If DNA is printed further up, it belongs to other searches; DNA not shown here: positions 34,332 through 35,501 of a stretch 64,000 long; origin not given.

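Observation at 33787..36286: Translationally coupled UbiA-family prenyl-phosphate phosphoribosyltransferase-like gene and a FruK/LacC-type sugar-phosphate kinase, led by a lipoprotein and driven by a consensus promoter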

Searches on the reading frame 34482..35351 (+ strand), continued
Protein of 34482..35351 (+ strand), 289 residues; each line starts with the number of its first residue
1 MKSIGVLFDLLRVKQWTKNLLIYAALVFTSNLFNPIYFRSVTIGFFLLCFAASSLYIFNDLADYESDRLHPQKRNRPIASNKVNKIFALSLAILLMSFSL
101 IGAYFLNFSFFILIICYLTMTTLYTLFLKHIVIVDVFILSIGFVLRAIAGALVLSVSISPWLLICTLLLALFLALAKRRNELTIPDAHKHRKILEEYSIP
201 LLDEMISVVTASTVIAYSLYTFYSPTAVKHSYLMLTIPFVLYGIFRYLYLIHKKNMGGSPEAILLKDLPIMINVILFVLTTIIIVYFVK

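Call 52: search_protein_families(library=ncbifam, proteins=[L010:9165-10247:+, L010:8015-9160:+, L035:8845-9513:+, L045:10178-11479:+], max_evalue=0.00001)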
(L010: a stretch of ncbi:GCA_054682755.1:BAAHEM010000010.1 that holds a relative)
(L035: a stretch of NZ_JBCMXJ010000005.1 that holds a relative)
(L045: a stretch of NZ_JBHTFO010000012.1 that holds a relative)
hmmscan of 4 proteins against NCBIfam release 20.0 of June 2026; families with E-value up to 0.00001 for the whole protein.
L010:9165-10247:+ (360 aa): 1 family
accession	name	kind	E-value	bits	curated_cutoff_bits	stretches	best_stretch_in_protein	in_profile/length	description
NF052623.1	Npun_F2552_fam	equivalog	6.8e-09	35.5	500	1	146-276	136-268/314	Npun_F2552 family protein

L010:8015-9160:+ (381 aa): 3 families
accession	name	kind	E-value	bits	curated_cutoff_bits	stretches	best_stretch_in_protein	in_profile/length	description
TIGR01982.1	UbiB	equivalog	1.4e-20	73.3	487.55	1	79-283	116-330/436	2-polyprenylphenol 6-hydroxylase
NF050082.1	ATPase_MABP1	exception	2.7e-19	69.3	800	1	85-259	129-305/435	macrolide-binding ATPase MABP-1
NF003404.0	PRK04750.1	equivalog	1.2e-10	40.6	667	1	81-258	123-313/529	ubiquinone biosynthesis regulatory protein kinase UbiB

L035:8845-9513:+ (222 aa): 6 families
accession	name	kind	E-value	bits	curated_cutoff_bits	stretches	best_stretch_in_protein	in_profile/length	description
TIGR01490.1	HAD-SF-IB-hyp1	subfamily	1e-43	150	98.3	1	18-210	2-199/202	HAD-IB family hydrolase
TIGR01488.1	HAD-SF-IB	subfamily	1.3e-25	90.3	45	1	18-200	2-176/177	HAD-IB family phosphatase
NF052360.1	HolPasePseu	equivalog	8.3e-24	84.5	280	1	79-209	71-199/218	histidinol-phosphatase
NF052359.1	HolPaseNeis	equivalog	1.1e-16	61.2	400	1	17-209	3-202/221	histidinol-phosphatase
TIGR00338.1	serB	equivalog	1.4e-08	34.6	144.15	1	79-198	67-184/219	phosphoserine phosphatase SerB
TIGR01545.1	YfhB_g-proteo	equivalog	2e-08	34.3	259.25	1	15-209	5-202/210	phosphatidylglycerophosphatase C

L045:10178-11479:+ (433 aa): 0 families
